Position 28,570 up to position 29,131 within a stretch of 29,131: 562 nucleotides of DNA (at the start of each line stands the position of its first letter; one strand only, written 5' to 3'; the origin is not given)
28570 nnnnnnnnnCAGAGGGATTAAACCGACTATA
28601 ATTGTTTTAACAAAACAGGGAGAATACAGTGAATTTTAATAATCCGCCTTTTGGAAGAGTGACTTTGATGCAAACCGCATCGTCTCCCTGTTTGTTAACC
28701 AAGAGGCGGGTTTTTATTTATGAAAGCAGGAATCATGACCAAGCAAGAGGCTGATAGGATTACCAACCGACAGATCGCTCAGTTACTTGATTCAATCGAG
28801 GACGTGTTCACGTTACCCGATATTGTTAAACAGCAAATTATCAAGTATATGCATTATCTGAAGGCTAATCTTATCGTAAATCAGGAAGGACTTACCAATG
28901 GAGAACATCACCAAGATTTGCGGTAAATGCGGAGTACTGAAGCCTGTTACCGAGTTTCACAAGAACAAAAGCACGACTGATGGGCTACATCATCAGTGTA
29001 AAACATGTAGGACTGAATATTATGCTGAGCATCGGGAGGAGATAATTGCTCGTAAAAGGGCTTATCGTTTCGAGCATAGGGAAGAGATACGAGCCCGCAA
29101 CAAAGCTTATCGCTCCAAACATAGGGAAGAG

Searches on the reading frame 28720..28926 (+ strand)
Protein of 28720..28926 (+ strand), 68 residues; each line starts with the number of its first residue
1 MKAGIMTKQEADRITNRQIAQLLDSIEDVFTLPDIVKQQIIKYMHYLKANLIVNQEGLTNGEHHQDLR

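Call 9: search_protein_families(library=phrogs, proteins=[window:28720-28926:+], max_evalue=0.01)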
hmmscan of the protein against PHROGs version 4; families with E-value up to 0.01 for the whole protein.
window:28720-28926:+ (68 aa): 0 families

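Call 10: search_protein_families(library=pfam, proteins=[window:28720-28926:+], max_evalue=0.01)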
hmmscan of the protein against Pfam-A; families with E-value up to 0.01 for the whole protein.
window:28720-28926:+ (68 aa): 0 families

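Call 24: find_related_loci(query=window:28720-28926:+, collection=viral_contigs, flank=3000)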
Query window:28720-28926:+ (68 aa) in viral_contigs; peptide patterns used: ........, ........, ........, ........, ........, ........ (x = any residue, [..] = any of these).
7 stretches matched a pattern, but none encodes a relative of the query by tblastn (E <= 1e-3).

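Call 26: find_homologous_proteins(query=window:28720-28926:+, max_evalue=0.01)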
Query window:28720-28926:+ (68 aa): 8 proteins with E <= 0.01 among 8 candidates.
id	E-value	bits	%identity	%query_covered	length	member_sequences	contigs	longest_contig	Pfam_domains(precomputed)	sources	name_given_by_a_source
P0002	9.2e-37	141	100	100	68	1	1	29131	-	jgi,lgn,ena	-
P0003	6.3e-24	100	85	87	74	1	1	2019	-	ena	-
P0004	8.4e-23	97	94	76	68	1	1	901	-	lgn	-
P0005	2.9e-21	92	78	88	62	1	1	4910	-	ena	-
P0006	5.7e-18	82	72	88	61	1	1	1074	-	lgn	-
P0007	6.7e-18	81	79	76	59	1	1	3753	-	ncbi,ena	-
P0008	6.3e-15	72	75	75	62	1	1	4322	-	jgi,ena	-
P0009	1.9e-14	70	69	79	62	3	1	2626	-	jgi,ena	jgi:hypothetical protein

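Call 27: find_encoding_contigs(protein=P0003, flank=3000, max_places=3)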
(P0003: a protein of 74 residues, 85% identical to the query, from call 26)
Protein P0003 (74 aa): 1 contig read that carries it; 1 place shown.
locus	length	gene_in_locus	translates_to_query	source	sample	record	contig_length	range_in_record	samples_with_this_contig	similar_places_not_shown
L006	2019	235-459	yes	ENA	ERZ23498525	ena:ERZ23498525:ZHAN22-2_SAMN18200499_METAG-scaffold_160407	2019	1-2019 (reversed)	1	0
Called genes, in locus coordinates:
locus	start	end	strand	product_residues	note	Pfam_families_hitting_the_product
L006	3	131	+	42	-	?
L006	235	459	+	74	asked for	-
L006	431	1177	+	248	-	-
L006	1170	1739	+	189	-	PF01695:IstB_IS21 (weak)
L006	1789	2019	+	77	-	?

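Call 28: find_encoding_contigs(protein=P0005, flank=3000, max_places=3)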
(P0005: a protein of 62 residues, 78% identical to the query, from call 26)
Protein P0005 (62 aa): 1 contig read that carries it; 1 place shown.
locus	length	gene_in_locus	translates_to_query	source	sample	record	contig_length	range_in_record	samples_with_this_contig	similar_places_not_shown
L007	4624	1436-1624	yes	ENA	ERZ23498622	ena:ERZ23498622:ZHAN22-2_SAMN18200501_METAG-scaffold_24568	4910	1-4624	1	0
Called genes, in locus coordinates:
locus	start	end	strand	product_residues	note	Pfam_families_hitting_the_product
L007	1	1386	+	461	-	?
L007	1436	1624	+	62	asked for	-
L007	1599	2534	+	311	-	-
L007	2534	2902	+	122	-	-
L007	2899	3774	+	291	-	PF07505:DUF5131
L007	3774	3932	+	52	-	-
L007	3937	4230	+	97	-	-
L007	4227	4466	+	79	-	-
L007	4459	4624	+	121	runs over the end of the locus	-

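Call 29: find_encoding_contigs(protein=P0007, flank=3000, max_places=3)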
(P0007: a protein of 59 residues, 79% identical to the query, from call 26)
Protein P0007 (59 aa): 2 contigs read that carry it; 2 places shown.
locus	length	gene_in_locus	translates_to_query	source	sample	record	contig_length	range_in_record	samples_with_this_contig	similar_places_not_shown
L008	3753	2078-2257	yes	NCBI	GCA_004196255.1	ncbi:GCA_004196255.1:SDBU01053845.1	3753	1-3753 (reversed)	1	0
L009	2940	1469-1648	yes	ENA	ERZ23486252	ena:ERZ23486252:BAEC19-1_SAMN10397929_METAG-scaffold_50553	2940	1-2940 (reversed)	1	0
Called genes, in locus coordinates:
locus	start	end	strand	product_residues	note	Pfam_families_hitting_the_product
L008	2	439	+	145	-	?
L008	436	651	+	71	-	-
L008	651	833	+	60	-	-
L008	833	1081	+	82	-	PF14090:HTH_39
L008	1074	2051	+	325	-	PF00145:DNA_methylase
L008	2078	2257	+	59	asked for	-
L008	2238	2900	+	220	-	-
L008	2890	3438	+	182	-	PF01695:IstB_IS21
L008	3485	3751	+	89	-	?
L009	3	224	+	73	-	?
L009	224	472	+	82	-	PF14090:HTH_39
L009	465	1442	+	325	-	PF00145:DNA_methylase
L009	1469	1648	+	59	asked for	-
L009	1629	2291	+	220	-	-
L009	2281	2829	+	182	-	PF01695:IstB_IS21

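Call 30: find_encoding_contigs(protein=P0008, flank=3000, max_places=3)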
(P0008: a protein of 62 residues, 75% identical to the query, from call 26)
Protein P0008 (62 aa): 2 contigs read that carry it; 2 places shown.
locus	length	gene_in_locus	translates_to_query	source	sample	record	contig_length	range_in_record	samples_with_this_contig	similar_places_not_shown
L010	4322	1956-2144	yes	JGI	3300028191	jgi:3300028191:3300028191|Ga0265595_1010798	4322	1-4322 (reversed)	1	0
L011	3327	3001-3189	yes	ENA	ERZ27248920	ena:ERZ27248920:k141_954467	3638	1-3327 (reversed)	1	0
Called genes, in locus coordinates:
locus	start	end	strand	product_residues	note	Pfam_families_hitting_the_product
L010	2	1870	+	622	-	?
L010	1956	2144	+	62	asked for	-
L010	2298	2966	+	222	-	PF22167:PH0730-like_N (faint)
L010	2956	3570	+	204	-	PF01695:IstB_IS21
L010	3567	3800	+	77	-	-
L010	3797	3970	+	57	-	-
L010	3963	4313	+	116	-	-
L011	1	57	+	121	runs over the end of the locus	?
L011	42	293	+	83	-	-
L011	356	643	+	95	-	-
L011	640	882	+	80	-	-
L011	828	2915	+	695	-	PF01555:N6_N4_Mtase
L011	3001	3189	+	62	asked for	-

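Call 31: find_encoding_contigs(protein=P0009, flank=3000, max_places=3)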
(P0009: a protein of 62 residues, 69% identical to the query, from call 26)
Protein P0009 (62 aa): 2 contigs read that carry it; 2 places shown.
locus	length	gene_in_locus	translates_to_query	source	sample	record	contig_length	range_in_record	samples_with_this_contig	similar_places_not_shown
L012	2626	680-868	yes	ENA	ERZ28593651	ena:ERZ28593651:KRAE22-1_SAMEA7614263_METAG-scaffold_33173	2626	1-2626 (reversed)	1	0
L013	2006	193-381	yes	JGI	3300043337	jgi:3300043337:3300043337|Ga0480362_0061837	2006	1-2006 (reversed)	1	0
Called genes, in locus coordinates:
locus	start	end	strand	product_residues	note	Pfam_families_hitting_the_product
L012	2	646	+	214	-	?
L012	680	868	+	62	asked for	-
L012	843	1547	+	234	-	-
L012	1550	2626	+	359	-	?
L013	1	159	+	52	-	?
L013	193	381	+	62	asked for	-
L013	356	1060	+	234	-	-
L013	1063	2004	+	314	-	?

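Call 32: find_encoding_contigs(protein=P0004, flank=3000, max_places=3)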
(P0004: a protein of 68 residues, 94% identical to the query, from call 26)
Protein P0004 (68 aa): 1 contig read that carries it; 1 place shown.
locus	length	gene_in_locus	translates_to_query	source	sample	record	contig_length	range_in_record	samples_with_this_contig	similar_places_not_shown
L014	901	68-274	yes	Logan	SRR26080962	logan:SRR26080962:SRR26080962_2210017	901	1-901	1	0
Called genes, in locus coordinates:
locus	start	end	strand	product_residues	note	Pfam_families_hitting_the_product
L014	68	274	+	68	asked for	-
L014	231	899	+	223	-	?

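Call 33: find_encoding_contigs(protein=P0006, flank=3000, max_places=3)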
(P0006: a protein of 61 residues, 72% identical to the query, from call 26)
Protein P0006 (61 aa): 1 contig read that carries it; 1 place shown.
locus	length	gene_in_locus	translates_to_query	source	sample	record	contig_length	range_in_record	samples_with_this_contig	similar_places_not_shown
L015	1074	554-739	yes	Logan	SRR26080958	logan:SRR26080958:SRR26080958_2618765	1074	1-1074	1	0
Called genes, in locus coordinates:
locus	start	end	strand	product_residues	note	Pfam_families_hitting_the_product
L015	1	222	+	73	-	?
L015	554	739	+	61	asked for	-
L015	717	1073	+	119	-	?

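Call 58: find_homologous_proteins(query=A1, max_evalue=0.001)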
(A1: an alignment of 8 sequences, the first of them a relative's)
Query A1 (8 sequences) (68 aa, profile of the alignment): 11 proteins with E <= 0.001 among 1336 candidates.
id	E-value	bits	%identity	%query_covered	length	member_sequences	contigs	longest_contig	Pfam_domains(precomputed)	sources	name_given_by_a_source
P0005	1.0e-34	136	78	88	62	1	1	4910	-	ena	-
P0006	1.3e-34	136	72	88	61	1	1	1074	-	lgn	-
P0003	8.0e-34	133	85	87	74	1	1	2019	-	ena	-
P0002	1.2e-33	133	100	100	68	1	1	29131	-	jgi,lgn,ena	-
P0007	5.5e-33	130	79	76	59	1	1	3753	-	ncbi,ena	-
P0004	1.1e-32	129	94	76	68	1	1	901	-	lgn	-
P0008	8.2e-32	127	75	75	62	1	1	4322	-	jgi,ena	-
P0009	8.6e-32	127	69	79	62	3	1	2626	-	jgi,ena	jgi:hypothetical protein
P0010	8.2e-29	117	70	82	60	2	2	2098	-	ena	-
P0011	3.2e-28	115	74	84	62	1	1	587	-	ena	-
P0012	8.0e-7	47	39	79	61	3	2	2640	-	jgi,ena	jgi:hypothetical protein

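Call 59: find_encoding_contigs(protein=P0010, flank=3000, max_places=3)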
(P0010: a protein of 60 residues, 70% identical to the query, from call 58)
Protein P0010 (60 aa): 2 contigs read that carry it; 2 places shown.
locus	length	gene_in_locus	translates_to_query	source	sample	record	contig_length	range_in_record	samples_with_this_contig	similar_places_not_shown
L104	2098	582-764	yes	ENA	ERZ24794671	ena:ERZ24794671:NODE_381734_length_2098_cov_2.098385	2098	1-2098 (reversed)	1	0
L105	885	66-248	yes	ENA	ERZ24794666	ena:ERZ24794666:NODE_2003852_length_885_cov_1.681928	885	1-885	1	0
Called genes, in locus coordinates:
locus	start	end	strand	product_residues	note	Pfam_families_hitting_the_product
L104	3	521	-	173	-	?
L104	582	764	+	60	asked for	-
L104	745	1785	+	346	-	-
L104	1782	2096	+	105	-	?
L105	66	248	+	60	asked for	-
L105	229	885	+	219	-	?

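Call 60: find_encoding_contigs(protein=P0011, flank=3000, max_places=3)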
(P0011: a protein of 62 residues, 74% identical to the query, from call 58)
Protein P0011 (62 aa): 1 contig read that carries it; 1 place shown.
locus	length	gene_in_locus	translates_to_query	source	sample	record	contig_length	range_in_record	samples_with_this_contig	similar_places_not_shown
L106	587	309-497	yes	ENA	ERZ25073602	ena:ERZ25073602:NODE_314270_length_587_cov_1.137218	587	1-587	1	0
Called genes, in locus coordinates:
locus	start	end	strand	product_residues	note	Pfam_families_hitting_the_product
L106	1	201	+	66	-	?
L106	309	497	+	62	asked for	-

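Call 61: find_encoding_contigs(protein=P0012, flank=3000, max_places=3)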
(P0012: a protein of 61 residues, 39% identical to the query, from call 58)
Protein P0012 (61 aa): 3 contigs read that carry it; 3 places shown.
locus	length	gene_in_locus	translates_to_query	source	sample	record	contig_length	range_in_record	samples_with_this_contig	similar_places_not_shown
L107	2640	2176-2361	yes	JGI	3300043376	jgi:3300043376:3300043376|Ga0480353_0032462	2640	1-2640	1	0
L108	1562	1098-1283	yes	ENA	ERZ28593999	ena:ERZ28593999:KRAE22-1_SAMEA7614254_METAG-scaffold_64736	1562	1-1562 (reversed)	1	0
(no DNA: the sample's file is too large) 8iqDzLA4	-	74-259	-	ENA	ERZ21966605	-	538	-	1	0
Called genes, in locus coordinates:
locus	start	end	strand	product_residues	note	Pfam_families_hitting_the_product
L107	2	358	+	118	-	?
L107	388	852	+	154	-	-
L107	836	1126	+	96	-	-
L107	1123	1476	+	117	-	-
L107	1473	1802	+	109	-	-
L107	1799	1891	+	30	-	-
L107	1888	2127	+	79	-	-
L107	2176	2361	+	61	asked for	-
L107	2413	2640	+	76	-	?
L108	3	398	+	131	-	?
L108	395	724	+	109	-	-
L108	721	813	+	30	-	-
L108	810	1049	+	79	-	-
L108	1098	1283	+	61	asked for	-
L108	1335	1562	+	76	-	?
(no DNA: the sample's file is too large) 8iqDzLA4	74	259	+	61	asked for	-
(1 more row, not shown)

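Call 74: find_encoding_contigs(protein=P0002, flank=2500, max_places=4)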
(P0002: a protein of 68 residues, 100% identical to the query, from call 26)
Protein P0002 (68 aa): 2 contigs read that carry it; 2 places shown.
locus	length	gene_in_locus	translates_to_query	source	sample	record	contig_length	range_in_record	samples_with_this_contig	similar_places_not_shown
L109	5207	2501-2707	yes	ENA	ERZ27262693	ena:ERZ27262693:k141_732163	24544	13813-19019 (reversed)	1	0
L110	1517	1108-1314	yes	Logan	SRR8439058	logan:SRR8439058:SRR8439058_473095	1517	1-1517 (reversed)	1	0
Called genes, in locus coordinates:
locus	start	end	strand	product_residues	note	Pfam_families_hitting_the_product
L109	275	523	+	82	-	-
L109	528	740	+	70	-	PF14090:HTH_39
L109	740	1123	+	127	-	-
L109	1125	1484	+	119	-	PF00436:SSB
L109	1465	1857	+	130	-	-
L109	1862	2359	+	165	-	-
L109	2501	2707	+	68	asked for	-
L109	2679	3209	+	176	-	-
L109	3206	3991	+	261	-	-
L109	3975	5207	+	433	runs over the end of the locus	PF13481:AAA_25 (weak), PF03796:DnaB_C, PF06745:ATPase (weak), PF03796:DnaB_C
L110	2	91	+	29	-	?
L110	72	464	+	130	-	-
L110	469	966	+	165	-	-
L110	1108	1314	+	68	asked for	-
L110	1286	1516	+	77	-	?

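Call 82: search_protein_families(library=ncbifam, proteins=[window:28735-28926:+], max_evalue=0.05)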
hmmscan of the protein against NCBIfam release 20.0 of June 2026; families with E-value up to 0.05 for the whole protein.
window:28735-28926:+ (63 aa): 0 families

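Call 90: find_related_loci(query=A1, collection=viral_contigs, flank=2000)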
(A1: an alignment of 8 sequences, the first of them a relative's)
Query A1 (68 aa) in viral_contigs; peptide patterns used: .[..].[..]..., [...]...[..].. (x = any residue, [..] = any of these).
197 stretches matched a pattern, but none encodes a relative of the query by tblastn (E <= 1e-3).

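Call 97: predict_structure(alignment_id=A1)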
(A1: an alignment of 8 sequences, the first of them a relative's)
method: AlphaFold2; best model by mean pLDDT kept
length: 68 residues; sequences in the alignment: 8
mean_pLDDT: 74.8   pTM: 0.42
mean pLDDT of the five models: 74.8, 74.4, 68.4, 65.1, 64.0
residues with pLDDT >= 90: 16; 70-90: 29; 50-70: 12; < 50: 11
segments of 3 or more residues with pLDDT < 50: 60-68
pLDDT, mean of each block of 10 residues (from residue 1): 64 88 88 92 87 58 39
secondary structure, 60 per line:
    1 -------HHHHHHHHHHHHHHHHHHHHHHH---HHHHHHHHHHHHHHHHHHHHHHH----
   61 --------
elements in order: H8-30 H34-56

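Call 99: fold_search(model_id=the predicted structure, library=pdb)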
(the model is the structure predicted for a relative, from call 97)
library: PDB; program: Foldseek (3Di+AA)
matches with E <= 10: 2; with E <= 0.001: 0
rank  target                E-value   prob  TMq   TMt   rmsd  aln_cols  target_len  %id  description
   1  4n83_G                8.1e+00  0.28  0.46  0.11   0.6        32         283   28  X-ray crystal structure of Streptococcus sanguinis dimanganese(II)-NrdF (released 2014-01-08)
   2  4n83_B                8.1e+00  0.28  0.46  0.11   0.5        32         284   28  X-ray crystal structure of Streptococcus sanguinis dimanganese(II)-NrdF (released 2014-01-08)

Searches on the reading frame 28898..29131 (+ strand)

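Call 9: search_protein_families(library=phrogs, proteins=[window:28898-29131:+], max_evalue=0.01)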
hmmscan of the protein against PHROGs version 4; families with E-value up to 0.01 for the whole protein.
window:28898-29131:+ (78 aa): 13 families
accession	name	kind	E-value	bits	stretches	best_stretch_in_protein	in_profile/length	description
phrog_2340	-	DNA, RNA and nucleotide metabolism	1.5e-13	52.2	1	2-77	5-86/171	endonuclease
phrog_1035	-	DNA, RNA and nucleotide metabolism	2.4e-13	51.6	1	4-74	62-134/271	endonuclease VII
phrog_2255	-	DNA, RNA and nucleotide metabolism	8.8e-11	42.7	1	2-51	50-98/211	HNH endonuclease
phrog_5558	-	moron, auxiliary metabolic gene and host takeover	8.1e-10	40.1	1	5-52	65-112/130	Lar-like restriction alleviation protein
phrog_30859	-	unknown function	3.5e-08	35.2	1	5-69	2-69/117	-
phrog_2633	-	DNA, RNA and nucleotide metabolism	3.8e-08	34.6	1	3-58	11-69/142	endonuclease VII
phrog_12813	-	unknown function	1.2e-06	29.5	1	5-39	153-187/199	-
phrog_6611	-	unknown function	2e-05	25.8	1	5-40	141-176/180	-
phrog_6762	-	unknown function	4.4e-05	24.5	1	5-40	202-237/242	-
phrog_3273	-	unknown function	0.00033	21.7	1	6-49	23-68/75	-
phrog_18715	-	unknown function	0.00056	21.4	1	3-48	77-122/128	-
phrog_15951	-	unknown function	0.006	17.5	1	5-45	3-42/61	-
phrog_10675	-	unknown function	0.007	17.6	1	3-49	3-49/98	-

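Call 10: search_protein_families(library=pfam, proteins=[window:28898-29131:+], max_evalue=0.01)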
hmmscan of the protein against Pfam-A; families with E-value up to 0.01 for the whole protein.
window:28898-29131:+ (78 aa): 0 families
